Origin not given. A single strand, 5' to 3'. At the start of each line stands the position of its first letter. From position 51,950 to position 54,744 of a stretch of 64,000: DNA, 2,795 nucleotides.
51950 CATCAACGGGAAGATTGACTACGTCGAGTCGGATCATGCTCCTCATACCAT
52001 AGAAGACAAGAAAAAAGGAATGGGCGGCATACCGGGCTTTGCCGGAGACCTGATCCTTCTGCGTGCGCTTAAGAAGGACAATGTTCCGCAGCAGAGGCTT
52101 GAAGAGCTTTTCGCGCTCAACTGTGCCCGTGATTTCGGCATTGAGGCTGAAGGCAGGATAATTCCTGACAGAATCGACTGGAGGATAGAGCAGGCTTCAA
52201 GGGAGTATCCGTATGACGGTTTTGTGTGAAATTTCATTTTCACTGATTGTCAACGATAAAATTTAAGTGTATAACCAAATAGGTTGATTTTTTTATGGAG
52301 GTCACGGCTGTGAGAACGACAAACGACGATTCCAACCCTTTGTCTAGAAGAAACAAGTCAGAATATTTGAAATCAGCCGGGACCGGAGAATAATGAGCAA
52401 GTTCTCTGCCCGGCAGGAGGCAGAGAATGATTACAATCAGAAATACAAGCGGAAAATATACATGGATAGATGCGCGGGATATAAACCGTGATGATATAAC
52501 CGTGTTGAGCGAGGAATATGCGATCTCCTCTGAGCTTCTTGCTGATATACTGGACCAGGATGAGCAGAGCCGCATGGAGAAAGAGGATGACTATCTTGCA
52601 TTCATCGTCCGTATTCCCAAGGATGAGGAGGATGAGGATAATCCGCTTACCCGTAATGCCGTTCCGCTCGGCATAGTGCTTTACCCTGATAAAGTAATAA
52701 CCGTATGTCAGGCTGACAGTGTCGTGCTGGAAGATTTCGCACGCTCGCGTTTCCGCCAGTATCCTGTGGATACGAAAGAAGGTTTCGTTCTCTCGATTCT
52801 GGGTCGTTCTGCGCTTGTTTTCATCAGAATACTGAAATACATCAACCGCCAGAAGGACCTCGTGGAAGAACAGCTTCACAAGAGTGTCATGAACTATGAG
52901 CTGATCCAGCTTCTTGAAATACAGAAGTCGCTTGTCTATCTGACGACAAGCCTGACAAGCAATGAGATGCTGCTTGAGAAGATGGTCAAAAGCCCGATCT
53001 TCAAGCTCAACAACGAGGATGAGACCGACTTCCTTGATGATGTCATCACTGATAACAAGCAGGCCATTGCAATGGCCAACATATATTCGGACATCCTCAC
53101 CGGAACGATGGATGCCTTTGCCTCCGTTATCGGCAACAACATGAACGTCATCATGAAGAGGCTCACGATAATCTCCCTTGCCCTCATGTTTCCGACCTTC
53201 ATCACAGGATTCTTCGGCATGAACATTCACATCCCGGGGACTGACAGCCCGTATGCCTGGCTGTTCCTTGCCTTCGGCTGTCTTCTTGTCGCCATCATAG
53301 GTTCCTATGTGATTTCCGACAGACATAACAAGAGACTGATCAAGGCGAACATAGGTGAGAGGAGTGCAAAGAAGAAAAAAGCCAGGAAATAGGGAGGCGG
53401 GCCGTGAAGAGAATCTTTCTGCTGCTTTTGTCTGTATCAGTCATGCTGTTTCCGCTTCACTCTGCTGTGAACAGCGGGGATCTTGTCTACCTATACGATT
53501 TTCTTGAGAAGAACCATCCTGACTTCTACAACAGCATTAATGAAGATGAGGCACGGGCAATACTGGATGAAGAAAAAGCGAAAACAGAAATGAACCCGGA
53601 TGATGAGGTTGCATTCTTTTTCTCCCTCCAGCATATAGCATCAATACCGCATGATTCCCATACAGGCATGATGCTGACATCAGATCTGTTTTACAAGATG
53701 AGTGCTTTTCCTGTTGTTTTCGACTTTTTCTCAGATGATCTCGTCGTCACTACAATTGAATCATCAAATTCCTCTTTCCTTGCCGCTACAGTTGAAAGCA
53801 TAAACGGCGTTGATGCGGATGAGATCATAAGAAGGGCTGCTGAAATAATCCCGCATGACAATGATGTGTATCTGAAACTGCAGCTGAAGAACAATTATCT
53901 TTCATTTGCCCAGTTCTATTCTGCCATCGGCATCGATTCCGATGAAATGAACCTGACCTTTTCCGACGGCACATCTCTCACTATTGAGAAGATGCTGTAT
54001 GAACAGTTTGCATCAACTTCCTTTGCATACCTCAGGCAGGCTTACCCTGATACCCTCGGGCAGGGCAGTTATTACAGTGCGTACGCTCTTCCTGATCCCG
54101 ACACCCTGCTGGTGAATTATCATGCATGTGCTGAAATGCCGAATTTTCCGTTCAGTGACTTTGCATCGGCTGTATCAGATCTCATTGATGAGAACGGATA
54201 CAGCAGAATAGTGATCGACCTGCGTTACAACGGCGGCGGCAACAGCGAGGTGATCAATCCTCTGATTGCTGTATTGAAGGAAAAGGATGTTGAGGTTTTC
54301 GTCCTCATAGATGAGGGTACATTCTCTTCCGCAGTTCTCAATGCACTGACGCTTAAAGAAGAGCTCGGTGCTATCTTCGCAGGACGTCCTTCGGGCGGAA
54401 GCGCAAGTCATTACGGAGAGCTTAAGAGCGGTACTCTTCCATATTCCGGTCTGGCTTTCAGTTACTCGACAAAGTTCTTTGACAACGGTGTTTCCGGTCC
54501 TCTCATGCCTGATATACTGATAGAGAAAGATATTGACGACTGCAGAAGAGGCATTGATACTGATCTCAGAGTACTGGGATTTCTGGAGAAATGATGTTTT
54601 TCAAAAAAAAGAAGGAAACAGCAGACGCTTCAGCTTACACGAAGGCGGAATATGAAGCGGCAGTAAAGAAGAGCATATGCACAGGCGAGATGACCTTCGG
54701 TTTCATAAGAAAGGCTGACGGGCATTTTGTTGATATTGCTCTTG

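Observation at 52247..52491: Leader ORF plus RBS-sequestering hairpin upstream of corA: candidate Mg2+-responsive translational switch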

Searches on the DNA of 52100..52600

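Call 4: search_rna_families(source=window, start=52100, end=52600, threshold=evalue, max_evalue=10)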
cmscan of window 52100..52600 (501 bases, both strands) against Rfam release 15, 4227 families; matches with E-value up to 10: 4.
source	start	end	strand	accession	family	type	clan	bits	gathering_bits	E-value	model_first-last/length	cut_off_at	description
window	52236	52405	-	RF02368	Yfr21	Gene; sRNA;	-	18.4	100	1.8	1-205/205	no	Cyanobacterial functional RNA 21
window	52174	52237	+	RF03001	leuA-Halobacteria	Cis-reg;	-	17.2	47.9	0.41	1-53/53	no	leuA-Halobacteria RNA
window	52484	52535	+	RF01312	sR9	Gene; snRNA; snoRNA; CD-box;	-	14.6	36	4.5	1-55/55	no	Small nucleolar RNA sR9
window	52181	52268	+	RF02143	HYMAI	Gene; lncRNA;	-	11.5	80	6.3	154-241/241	no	Hydatidiform mole associated and imprinted conserved region 1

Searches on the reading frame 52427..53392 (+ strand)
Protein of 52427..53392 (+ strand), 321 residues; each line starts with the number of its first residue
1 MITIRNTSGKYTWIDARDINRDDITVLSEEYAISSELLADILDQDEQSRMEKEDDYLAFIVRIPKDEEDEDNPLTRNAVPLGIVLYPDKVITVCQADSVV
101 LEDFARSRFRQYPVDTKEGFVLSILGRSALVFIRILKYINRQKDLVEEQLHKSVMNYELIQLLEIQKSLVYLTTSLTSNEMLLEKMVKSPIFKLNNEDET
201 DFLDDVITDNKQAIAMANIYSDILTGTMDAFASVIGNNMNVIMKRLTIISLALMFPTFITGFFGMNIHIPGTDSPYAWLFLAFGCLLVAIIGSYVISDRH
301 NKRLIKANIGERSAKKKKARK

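Call 7: search_protein_families(library=pfam, proteins=[window:52427-53392:+])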
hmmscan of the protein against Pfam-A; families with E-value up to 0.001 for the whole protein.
window:52427-53392:+ (321 aa): 1 family
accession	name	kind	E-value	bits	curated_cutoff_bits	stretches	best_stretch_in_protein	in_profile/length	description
PF01544.23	CorA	-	3.1e-54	184.7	27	1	10-295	3-290/292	CorA-like Mg2+ transporter protein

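Call 8: find_related_loci(query=window:52427-53389:+, collection=genome_contigs, flank=3000)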
Query window:52427-53389:+ (321 aa) in genome_contigs; peptide patterns used: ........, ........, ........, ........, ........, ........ (x = any residue, [..] = any of these).
188 stretches matched a pattern; 135 encode a relative of the query (tblastn E <= 1e-3); the best 80 are kept; 80 distinct loci.
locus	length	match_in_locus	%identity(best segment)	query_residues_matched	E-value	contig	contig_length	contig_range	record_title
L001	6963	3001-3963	98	1-321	0e+0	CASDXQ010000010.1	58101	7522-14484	uncultured Spirochaetales bacterium isolate B29_L1_390390_idba_bin.42 genome assembly, contig: B29_L1_390390_idba_bin.42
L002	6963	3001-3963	98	1-321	0e+0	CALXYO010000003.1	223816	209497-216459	MAG: uncultured Spirochaetales bacterium isolate BRZ_BS__bin33 genome assembly, contig: BRZ_BS__NODE_15_length_223816_co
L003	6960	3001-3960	93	1-320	0e+0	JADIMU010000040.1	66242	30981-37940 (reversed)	MAG: Candidatus Aphodenecus pullistercoris isolate 11167 F1M09__C238301_L66242_SRR9113735, whole genome shotgun sequence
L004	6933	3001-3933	94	1-311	0e+0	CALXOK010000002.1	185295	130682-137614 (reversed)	MAG: uncultured Spirochaetales bacterium isolate BRZ_KQ__bin75 genome assembly, contig: BRZ_KQ__NODE_82_length_185295_co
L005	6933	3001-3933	93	1-311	0e+0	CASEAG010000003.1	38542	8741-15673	uncultured Spirochaetales bacterium isolate SI.A99.metabat-bins.181 genome assembly, contig: SI.A99.metabat-bins.181.fa_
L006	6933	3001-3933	93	1-311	0e+0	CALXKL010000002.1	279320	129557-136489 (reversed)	MAG: uncultured Spirochaetales bacterium isolate BRZ_KN__bin75 genome assembly, contig: BRZ_KN__NODE_14_length_279320_co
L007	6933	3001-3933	93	1-311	0e+0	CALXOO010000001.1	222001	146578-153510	MAG: uncultured Spirochaetales bacterium isolate BRZ_DC__bin66 genome assembly, contig: BRZ_DC__NODE_20_length_222001_co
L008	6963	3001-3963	89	1-321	0e+0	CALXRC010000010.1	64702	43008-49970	MAG: uncultured Spirochaetales bacterium isolate BRZ_S__bin127 genome assembly, contig: BRZ_S__NODE_703_length_64702_cov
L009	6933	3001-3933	87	1-311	0e+0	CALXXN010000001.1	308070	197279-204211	MAG: uncultured Spirochaetales bacterium isolate BRZ_SD__bin58 genome assembly, contig: BRZ_SD__NODE_4_length_308070_cov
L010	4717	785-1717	78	10-320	8e-171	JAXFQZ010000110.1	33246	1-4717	MAG: Candidatus Ornithospirochaeta sp. isolate SUG3676 k141_3684619, whole genome shotgun sequence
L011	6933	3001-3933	75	10-320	5e-165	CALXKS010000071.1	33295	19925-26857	MAG: uncultured Spirochaetaceae bacterium isolate E04__bin178 genome assembly, contig: E04__k127_3807631, whole genome s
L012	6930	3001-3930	75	11-320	1e-164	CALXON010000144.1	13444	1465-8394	MAG: uncultured Spirochaetaceae bacterium isolate E17__bin271 genome assembly, contig: E17__k127_3391625, whole genome s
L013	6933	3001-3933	74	10-320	2e-163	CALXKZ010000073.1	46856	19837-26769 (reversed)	MAG: uncultured Spirochaetaceae bacterium isolate E27__bin123 genome assembly, contig: E27__k127_3138416, whole genome s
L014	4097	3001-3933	74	10-320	4e-165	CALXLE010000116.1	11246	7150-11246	MAG: uncultured Spirochaetaceae bacterium isolate E12__bin316 genome assembly, contig: E12__k127_3286088, whole genome s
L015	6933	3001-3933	74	10-320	2e-162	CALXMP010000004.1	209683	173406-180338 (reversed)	MAG: uncultured Spirochaetaceae bacterium isolate BRZ_AG__bin81 genome assembly, contig: BRZ_AG__NODE_71_length_209683_c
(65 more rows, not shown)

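Call 55: find_homologous_proteins(query=window:52427-53389:+, max_evalue=1e-20)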
Query window:52427-53389:+ (321 aa): 3086 proteins with E <= 1e-20 among 4827 candidates; the best 120 are listed.
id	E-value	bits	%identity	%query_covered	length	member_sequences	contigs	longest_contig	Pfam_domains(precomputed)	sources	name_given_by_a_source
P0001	1.6e-191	653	94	97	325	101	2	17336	PF01544.24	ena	-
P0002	4.5e-184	628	92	97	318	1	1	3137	PF01544.24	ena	-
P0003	5.7e-180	615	88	97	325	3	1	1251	PF01544.24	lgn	-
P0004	2.7e-175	600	87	97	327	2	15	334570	PF01544.24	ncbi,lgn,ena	-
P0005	5.3e-165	566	82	97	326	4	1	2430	PF01544.24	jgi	-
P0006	2.5e-164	564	81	100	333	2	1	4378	PF01544.24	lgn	-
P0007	1.0e-162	558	82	97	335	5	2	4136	PF01544.24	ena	-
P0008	1.0e-159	549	78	97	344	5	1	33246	PF01544.24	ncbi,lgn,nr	ncbi:MAG: magnesium transporter CorA family protein [Candidatus Ornithospirochaeta sp.]|nr:magnesium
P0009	1.8e-159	548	94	82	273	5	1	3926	PF01544.24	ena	-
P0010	6.2e-159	546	85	92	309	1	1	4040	PF01544.24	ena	-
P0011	7.1e-156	536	75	97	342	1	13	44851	PF01544.24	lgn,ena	-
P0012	8.5e-156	536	75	97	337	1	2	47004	PF01544.24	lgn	-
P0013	1.8e-155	535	75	97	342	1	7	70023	PF01544.24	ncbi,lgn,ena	-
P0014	4.0e-154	530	74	97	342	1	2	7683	PF01544.24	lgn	-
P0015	5.7e-154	530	74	97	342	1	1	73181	PF01544.24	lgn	-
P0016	6.0e-154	530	74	97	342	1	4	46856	PF01544.24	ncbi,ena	-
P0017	1.1e-153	529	75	97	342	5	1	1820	PF01544.24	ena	-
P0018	1.3e-153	528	74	97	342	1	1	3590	PF01544.24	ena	-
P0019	1.9e-153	528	74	97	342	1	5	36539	PF01544.24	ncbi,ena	-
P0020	1.9e-153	528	74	97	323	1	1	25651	PF01544.24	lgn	-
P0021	3.3e-153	527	72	100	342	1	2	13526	PF01544.24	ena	-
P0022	3.6e-153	527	74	97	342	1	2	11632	PF01544.24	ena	-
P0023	3.7e-153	527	74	97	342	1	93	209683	PF01544.24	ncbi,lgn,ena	-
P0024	3.7e-153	527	74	97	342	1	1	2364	PF01544.24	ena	-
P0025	4.7e-153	527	74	97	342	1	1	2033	PF01544.24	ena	-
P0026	4.7e-153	527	74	97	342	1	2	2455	PF01544.24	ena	-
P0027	1.7e-152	525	73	97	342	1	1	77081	PF01544.24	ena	-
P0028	1.7e-152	525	73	97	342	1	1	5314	PF01544.24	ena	-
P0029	2.5e-152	524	73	97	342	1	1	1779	PF01544.24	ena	-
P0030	5.8e-152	523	71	100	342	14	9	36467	PF01544.24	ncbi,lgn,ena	-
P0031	1.3e-151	522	74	97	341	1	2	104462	PF01544.24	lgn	-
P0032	1.5e-151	522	73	97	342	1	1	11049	PF01544.24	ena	-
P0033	2.3e-150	518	73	97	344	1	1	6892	PF01544.24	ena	-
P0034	3.3e-150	517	74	96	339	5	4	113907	PF01544.24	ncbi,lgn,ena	-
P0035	1.2e-149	515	71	100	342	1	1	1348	PF01544.24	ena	-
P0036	1.9e-149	515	74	97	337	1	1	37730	PF01544.24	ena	-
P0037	2.8e-149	514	74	97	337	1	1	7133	PF01544.24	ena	-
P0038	6.6e-149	513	72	97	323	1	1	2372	PF01544.24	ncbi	-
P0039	7.9e-149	513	71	97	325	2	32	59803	PF01544.24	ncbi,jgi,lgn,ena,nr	ncbi:MAG: magnesium transporter CorA family protein [Spirochaetales bacterium]|nr:magnesium transpor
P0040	8.4e-149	513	72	99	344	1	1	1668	PF01544.24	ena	-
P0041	1.0e-148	512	74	97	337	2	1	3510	PF01544.24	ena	-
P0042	1.6e-148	512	73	99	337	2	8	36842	PF01544.24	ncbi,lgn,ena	-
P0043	1.7e-148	512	72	99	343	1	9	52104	PF01544.24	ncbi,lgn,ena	-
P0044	1.9e-148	511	71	99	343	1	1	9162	PF01544.24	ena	-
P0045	2.5e-148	511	72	99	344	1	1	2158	PF01544.24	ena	-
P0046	2.6e-148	511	70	100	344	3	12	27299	PF01544.24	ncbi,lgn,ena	-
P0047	2.8e-148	511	71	97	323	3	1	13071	PF01544.24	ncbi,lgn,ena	-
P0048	3.3e-148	511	72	99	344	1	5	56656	PF01544.24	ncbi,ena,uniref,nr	ncbi:MAG: magnesium transporter CorA family protein [Spirochaetes bacterium]|uniref:Magnesium transp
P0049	8.4e-148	509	71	99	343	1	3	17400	PF01544.24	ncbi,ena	-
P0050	1.1e-147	509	73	97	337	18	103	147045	PF01544.24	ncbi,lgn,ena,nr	ncbi:MAG TPA: magnesium transporter CorA family protein [Candidatus Ornithospirochaeta stercorigalli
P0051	1.7e-147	508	70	100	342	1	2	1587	PF01544.24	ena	-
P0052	2.2e-147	508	71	96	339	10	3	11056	PF01544.24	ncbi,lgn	-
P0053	3.6e-147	507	72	96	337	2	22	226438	PF01544.24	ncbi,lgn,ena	-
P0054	4.4e-147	507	72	97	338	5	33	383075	PF01544.24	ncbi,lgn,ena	-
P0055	6.1e-147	507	73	97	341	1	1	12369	PF01544.24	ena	-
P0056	6.2e-147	507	70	100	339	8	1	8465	PF01544.24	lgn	-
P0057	6.8e-147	506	73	97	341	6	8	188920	PF01544.24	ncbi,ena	-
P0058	7.6e-147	506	71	100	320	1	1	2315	PF01544.24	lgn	-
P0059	1.2e-146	506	69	100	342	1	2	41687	PF01544.24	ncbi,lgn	-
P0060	2.0e-146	505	70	97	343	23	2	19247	PF01544.24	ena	-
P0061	2.0e-146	505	70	96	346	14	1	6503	PF01544.24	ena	-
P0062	2.2e-146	505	70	99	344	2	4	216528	PF01544.24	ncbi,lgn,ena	-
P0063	2.2e-146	505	71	97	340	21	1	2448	PF01544.24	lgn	-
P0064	2.6e-146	505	70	100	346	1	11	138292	PF01544.24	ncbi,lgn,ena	-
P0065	3.3e-146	504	70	100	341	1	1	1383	PF01544.24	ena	-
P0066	4.4e-146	504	71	98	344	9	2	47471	PF01544.24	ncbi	-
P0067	6.0e-146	503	70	99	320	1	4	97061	PF01544.24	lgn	-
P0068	7.3e-146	503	71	97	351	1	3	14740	PF01544.24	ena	-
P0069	9.0e-146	503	70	97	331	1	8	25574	PF01544.24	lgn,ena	-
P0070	9.2e-146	503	70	97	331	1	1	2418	PF01544.24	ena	-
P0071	1.2e-145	502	73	97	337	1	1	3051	PF01544.24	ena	-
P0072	2.0e-145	502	69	100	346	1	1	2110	PF01544.24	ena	-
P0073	3.7e-145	501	70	97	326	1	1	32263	PF01544.24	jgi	jgi:Mg2+ and Co2+ transporters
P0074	4.7e-145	500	70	97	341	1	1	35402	PF01544.24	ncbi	-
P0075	5.1e-145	500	69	100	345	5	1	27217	PF01544.24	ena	-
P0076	5.7e-145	500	72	97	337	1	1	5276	PF01544.24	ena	-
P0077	6.0e-145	500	69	100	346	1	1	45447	PF01544.24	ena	-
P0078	7.4e-145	500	70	100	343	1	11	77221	PF01544.24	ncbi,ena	-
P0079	9.1e-145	499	69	100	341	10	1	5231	PF01544.24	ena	-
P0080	2.0e-144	498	69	100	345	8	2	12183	PF01544.24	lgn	-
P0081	3.1e-144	498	72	93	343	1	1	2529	PF01544.24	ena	-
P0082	4.0e-144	497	68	98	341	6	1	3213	PF01544.24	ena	-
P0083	9.6e-144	496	69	97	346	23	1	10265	PF01544.24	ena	-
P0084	2.6e-143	495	68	100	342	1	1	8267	PF01544.24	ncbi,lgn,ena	-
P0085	8.0e-143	493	68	100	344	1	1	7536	PF01544.24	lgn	-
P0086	8.2e-143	493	72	93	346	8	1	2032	PF01544.24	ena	-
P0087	9.6e-143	493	72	93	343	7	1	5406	PF01544.24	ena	-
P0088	1.0e-142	493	75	93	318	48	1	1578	PF01544.24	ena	-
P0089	1.2e-142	493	69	97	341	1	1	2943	PF01544.24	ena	-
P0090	1.8e-142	492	69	98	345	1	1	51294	PF01544.24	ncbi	-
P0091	2.0e-142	492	70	97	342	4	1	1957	PF01544.24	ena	-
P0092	2.0e-142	492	72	94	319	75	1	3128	PF01544.24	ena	-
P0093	5.6e-141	487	69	99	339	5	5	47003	PF01544.24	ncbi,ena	-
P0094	1.1e-140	486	68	100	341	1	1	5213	PF01544.24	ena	-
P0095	1.8e-139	482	69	96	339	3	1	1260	PF01544.24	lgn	-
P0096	5.8e-139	480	68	97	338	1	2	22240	PF01544.24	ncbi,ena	-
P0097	7.4e-138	477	70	94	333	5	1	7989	PF01544.24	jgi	-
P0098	2.0e-137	475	69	97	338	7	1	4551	PF01544.24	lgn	-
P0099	3.7e-137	474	67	96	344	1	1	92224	PF01544.24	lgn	-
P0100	4.0e-137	474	67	97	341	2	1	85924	PF01544.24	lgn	-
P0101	2.0e-136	472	64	97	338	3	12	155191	PF01544.24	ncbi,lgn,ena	-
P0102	3.2e-136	471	70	92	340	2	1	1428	PF01544.24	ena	-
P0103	3.3e-136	471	67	97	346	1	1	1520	PF01544.24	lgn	-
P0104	5.5e-136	471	67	96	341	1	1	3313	PF01544.24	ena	-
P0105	6.2e-136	470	67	96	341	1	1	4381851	PF01544.24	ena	-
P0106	8.4e-136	470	67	99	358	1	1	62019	PF01544.24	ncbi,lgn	-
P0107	5.2e-135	467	68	96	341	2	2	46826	PF01544.24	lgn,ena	-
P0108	7.5e-135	467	65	99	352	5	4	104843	PF01544.24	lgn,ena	-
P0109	8.3e-135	467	66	96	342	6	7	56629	PF01544.24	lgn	-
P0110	9.0e-134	463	64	99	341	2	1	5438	PF01544.24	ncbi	ncbi:MAG: magnesium transporter CorA family protein [Sphaerochaetaceae bacterium]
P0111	1.8e-133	462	67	96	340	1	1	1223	PF01544.24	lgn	-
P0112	2.1e-133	462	66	100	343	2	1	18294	PF01544.24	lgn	-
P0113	2.4e-133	462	66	99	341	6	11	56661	PF01544.24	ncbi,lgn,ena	-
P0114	2.4e-133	462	66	97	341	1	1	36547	PF01544.24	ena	-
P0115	3.5e-133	461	64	99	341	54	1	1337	PF01544.24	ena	-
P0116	3.8e-133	461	64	97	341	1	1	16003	PF01544.24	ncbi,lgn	-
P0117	4.2e-133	461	68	96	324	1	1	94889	PF01544.24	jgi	jgi:magnesium transporter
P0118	6.0e-133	461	64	99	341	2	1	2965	PF01544.24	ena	-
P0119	6.5e-133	461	69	92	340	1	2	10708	PF01544.24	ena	-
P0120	7.9e-133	460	64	100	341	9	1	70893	PF01544.24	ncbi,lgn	ncbi:MAG: magnesium transporter CorA family protein [Sphaerochaeta sp.]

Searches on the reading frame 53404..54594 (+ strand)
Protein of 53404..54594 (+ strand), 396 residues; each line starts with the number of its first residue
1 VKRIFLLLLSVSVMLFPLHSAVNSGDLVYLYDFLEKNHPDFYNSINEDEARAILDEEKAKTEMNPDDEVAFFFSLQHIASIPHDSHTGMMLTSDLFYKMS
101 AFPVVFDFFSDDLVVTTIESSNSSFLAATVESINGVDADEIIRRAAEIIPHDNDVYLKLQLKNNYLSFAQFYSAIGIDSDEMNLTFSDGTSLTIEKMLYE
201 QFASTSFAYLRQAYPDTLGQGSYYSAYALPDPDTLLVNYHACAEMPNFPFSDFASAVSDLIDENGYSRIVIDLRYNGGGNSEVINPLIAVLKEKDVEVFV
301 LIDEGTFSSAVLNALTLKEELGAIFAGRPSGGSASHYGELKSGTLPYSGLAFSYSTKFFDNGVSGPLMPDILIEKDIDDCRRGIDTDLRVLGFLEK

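Call 7: search_protein_families(library=pfam, proteins=[window:53404-54594:+])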
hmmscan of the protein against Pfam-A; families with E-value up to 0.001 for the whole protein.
window:53404-54594:+ (396 aa): 2 families
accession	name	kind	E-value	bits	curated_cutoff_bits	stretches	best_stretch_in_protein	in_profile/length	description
PF03572.23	Peptidase_S41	-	1.1e-08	35.3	24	1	251-283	16-47/165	Peptidase family S41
PF23658.1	PDZ_CPAF_rel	-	0.00073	20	27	0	122-197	29-112/120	CPAF-like PDZ domain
